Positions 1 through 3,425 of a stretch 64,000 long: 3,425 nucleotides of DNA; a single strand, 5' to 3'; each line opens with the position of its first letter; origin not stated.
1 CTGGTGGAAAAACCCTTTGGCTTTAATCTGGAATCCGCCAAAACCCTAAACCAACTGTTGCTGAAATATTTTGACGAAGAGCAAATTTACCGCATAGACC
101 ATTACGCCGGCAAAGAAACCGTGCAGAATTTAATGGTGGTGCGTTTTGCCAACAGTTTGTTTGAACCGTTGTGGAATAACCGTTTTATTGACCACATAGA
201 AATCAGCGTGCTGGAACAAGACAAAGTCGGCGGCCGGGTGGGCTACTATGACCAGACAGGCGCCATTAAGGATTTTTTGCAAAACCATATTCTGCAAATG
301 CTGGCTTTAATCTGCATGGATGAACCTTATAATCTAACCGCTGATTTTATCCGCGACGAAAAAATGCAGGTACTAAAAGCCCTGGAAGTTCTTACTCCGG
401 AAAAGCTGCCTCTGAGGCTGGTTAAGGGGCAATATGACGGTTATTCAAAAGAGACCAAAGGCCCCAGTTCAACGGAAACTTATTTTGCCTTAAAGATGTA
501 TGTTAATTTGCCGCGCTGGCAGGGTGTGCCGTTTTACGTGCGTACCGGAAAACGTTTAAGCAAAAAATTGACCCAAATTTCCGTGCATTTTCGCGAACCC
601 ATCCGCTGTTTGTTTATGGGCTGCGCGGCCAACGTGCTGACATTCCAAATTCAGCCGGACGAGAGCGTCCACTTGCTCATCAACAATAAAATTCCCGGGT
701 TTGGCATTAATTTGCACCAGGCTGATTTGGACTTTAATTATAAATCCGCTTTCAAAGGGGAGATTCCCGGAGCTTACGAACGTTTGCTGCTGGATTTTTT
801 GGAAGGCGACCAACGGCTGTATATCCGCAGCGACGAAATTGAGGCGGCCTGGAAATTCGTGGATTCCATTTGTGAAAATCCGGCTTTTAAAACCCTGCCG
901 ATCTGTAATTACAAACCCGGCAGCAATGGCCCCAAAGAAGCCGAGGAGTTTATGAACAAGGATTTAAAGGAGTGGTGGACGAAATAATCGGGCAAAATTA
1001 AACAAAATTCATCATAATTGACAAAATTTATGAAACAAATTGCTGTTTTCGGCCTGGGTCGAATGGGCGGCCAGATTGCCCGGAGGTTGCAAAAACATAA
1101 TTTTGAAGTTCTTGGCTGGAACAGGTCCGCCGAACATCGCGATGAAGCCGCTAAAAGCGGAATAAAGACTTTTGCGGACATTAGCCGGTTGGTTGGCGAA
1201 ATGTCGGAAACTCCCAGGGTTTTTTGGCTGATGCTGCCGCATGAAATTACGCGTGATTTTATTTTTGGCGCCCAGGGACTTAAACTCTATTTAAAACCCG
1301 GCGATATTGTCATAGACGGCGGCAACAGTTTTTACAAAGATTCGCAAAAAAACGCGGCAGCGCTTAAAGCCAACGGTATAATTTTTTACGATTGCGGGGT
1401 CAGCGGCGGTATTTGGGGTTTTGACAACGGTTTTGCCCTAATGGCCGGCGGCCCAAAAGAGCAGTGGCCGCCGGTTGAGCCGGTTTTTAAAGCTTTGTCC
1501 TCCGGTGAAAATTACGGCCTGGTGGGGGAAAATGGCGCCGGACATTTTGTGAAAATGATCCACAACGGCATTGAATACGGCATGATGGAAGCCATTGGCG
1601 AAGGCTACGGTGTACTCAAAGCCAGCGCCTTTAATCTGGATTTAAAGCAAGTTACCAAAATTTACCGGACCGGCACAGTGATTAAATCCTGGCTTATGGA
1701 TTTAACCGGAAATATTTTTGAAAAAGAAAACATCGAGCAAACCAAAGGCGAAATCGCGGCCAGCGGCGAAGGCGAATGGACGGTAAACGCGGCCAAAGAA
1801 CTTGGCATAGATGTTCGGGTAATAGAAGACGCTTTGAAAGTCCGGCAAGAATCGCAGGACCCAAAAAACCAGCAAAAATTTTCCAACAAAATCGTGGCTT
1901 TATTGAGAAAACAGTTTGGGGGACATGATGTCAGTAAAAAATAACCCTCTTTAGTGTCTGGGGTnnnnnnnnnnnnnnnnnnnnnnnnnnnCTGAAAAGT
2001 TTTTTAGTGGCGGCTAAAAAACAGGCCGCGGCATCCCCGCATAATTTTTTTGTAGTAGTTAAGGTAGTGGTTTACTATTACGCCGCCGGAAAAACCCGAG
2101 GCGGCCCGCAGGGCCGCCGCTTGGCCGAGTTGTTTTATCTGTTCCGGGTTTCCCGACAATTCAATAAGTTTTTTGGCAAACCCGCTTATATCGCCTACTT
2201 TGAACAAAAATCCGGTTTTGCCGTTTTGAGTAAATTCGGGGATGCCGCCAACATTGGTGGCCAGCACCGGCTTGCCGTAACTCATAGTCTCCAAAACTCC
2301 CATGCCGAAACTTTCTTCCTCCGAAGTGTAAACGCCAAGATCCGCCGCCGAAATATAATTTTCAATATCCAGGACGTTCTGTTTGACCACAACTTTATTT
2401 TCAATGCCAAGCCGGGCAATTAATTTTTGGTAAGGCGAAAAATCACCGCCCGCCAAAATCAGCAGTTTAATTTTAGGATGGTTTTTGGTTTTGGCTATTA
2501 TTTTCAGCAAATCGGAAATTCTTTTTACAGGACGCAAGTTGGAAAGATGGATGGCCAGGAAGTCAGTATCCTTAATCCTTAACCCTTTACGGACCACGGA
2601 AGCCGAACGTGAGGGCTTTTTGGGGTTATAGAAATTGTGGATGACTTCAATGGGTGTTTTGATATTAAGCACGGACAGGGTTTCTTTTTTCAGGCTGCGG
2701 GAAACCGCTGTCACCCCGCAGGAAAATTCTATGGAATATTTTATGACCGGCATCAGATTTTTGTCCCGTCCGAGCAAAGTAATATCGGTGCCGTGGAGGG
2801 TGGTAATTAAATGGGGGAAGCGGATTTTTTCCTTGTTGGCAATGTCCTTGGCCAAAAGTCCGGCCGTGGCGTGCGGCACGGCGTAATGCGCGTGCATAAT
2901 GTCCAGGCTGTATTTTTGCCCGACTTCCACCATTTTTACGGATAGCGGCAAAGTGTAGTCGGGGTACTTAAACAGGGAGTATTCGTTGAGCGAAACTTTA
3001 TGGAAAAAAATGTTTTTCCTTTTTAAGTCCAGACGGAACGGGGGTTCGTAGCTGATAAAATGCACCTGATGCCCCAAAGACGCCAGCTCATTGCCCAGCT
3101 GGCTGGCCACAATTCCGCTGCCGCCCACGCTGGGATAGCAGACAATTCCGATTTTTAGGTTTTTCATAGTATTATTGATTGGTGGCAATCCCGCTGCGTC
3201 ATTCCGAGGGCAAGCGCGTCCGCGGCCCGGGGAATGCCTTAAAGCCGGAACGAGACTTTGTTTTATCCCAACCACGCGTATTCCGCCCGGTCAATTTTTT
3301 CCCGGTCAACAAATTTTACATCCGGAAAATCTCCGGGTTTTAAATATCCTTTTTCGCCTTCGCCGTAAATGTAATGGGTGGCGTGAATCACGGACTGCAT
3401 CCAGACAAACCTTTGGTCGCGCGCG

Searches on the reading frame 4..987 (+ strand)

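Call 101: search_protein_families(library=pfam, proteins=[window:4-987:+], max_evalue=0.00001)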
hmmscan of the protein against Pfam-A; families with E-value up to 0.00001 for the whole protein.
window:4-987:+ (327 aa): 2 families
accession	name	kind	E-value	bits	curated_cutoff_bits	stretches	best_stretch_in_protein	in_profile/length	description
PF02781.21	G6PD_C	-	2.1e-98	329.5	27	1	44-325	1-296/296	Glucose-6-phosphate dehydrogenase, C-terminal domain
PF00479.28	G6PD_N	-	5.8e-17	63.4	22.1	1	1-42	142-183/183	Glucose-6-phosphate dehydrogenase, NAD binding domain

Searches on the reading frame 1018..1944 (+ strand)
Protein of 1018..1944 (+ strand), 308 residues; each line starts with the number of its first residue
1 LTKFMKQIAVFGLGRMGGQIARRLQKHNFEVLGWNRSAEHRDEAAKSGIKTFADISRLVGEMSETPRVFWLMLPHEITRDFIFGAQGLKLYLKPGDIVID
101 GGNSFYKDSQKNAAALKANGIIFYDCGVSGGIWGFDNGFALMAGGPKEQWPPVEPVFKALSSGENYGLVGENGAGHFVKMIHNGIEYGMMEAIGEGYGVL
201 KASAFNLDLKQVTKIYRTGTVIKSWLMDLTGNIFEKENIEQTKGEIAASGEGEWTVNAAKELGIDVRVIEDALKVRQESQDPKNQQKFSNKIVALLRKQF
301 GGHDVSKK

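Call 101: search_protein_families(library=pfam, proteins=[window:1018-1944:+], max_evalue=0.00001)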
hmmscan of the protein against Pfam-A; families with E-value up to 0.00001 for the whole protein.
window:1018-1944:+ (308 aa): 3 families
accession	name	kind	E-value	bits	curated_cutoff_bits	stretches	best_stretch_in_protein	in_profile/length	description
PF03446.21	NAD_binding_2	-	5.5e-38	130.9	21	1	7-162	1-154/161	NAD binding domain of 6-phosphogluconate dehydrogenase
PF00393.24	6PGD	-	2.4e-22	80.1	27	1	175-292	1-126/290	6-phosphogluconate dehydrogenase, C-terminal domain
PF02826.25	2-Hacid_dh_C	-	2.2e-07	30.9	25.1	1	6-120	37-145/178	D-isomer specific 2-hydroxyacid dehydrogenase, NAD binding domain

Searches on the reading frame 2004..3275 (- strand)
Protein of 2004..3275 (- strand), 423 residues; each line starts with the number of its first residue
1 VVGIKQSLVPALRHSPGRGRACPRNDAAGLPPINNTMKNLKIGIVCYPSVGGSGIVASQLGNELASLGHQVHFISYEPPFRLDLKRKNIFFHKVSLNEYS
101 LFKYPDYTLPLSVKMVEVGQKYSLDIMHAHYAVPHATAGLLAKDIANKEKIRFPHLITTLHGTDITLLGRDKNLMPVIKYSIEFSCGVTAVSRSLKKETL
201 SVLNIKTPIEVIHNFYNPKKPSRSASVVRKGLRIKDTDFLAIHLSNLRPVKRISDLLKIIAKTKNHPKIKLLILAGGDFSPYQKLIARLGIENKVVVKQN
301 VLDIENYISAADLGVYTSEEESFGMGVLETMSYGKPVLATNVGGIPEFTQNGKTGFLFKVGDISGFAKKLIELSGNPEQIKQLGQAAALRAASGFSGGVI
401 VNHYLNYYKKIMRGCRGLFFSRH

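Call 90: search_protein_families(library=pfam, proteins=[window:2004-3275:-], max_evalue=0.00001)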
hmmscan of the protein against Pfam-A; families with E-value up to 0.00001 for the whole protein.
window:2004-3275:- (423 aa): 5 families
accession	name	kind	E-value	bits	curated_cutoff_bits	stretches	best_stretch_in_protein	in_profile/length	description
PF00534.26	Glycos_transf_1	-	8.8e-33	113.7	26.4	1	229-388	6-170/172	Glycosyl transferases group 1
PF13692.12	Glyco_trans_1_4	-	5.4e-26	92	27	1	242-374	5-140/142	Glycosyl transferases group 1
PF13439.12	Glyco_transf_4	-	1.8e-20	74.1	28.5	1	50-218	1-168/170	Glycosyltransferase Family 4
PF13477.12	Glyco_trans_4_2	-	1e-10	42.4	23.4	1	57-183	13-130/139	Glycosyl transferase 4-like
PF13579.12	Glyco_trans_4_4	-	1.3e-07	32.5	29.7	1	51-214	1-157/158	Glycosyl transferase 4-like domain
